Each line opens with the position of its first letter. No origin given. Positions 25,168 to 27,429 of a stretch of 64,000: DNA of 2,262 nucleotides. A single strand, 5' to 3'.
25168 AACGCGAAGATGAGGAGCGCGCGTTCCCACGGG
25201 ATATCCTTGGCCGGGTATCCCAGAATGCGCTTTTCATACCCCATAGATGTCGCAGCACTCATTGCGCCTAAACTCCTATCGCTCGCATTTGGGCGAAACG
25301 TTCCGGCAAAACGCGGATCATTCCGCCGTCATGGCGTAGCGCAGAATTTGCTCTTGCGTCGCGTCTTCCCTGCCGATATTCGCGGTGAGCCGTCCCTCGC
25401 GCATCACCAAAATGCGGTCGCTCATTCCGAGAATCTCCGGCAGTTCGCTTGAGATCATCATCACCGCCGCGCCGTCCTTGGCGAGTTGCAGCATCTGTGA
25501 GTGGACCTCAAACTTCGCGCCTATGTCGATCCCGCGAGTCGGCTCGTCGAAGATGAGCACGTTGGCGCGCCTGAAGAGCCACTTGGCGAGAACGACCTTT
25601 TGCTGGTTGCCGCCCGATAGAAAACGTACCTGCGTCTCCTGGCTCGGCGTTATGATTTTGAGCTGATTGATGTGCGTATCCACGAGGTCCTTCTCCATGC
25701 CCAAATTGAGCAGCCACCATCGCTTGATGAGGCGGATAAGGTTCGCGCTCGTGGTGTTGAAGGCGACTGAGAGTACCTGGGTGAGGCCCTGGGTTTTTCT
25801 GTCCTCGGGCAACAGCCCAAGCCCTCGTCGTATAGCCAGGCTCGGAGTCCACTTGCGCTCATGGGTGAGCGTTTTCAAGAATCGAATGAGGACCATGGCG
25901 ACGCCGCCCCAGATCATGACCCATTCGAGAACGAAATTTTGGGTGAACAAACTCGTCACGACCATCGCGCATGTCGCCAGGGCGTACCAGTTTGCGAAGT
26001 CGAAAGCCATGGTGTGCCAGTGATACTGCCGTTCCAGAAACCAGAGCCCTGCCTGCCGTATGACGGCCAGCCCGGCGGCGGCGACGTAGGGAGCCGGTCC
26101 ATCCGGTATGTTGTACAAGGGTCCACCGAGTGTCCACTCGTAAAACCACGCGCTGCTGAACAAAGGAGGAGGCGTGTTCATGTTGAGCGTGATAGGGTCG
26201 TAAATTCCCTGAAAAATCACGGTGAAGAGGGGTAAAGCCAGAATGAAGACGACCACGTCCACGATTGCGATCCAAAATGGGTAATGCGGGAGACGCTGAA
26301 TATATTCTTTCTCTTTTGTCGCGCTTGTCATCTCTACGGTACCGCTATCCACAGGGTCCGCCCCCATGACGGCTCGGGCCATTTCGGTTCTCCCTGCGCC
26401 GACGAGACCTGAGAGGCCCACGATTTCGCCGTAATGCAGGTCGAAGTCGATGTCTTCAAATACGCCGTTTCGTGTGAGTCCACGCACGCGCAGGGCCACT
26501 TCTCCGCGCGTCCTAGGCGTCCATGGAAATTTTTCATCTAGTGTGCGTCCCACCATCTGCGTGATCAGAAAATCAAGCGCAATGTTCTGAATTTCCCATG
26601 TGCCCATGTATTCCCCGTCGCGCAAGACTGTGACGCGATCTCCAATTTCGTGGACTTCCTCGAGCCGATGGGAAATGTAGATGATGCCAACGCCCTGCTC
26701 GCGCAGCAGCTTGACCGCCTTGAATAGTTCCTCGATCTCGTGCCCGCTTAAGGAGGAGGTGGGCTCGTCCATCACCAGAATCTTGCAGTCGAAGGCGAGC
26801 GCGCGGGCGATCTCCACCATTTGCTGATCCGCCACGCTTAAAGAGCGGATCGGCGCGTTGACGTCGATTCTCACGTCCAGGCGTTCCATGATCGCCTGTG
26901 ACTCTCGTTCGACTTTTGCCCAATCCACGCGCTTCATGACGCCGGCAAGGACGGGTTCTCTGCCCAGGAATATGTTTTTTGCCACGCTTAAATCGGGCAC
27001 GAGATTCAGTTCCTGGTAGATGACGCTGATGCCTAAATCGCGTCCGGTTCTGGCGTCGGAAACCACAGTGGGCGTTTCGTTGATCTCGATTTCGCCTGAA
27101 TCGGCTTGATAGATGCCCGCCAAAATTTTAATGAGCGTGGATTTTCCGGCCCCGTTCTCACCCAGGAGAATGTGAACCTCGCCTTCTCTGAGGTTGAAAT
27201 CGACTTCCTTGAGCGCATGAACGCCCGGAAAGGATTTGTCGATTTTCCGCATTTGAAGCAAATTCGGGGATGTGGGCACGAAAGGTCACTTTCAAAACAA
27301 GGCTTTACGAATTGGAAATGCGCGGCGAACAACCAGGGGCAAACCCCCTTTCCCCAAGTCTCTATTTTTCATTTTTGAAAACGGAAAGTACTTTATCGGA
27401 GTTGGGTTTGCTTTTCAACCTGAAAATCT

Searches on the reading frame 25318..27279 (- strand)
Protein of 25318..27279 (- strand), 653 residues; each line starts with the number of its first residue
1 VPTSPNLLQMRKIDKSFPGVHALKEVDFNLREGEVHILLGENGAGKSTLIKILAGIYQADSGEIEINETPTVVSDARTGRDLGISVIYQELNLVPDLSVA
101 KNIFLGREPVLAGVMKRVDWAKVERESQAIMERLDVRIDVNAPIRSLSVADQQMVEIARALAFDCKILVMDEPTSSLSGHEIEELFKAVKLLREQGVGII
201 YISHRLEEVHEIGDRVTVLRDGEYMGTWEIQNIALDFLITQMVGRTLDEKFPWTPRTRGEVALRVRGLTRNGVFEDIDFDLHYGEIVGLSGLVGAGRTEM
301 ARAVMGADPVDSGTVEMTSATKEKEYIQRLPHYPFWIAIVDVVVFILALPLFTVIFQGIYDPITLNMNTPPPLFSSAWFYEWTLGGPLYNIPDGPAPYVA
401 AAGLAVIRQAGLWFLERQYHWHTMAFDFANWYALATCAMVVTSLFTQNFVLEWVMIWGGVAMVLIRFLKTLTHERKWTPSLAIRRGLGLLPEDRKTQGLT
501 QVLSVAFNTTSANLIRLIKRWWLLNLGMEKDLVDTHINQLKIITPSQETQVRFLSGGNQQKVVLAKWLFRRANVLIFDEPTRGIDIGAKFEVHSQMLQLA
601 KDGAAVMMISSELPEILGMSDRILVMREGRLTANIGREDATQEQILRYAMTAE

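Call 50: search_protein_families(library=pfam, proteins=[window:25318-27279:-], max_evalue=0.0001)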
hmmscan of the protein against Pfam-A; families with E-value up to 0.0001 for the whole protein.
window:25318-27279:- (653 aa): 2 families
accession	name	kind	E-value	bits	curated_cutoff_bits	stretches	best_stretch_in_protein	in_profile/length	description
PF00005.33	ABC_tran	-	4.1e-47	160.6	25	2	23-175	1-137/137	ABC transporter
PF13304.12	AAA_21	-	2.3e-09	38.2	27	0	36-72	2-44/304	AAA domain, putative AbiEii toxin, Type IV TA system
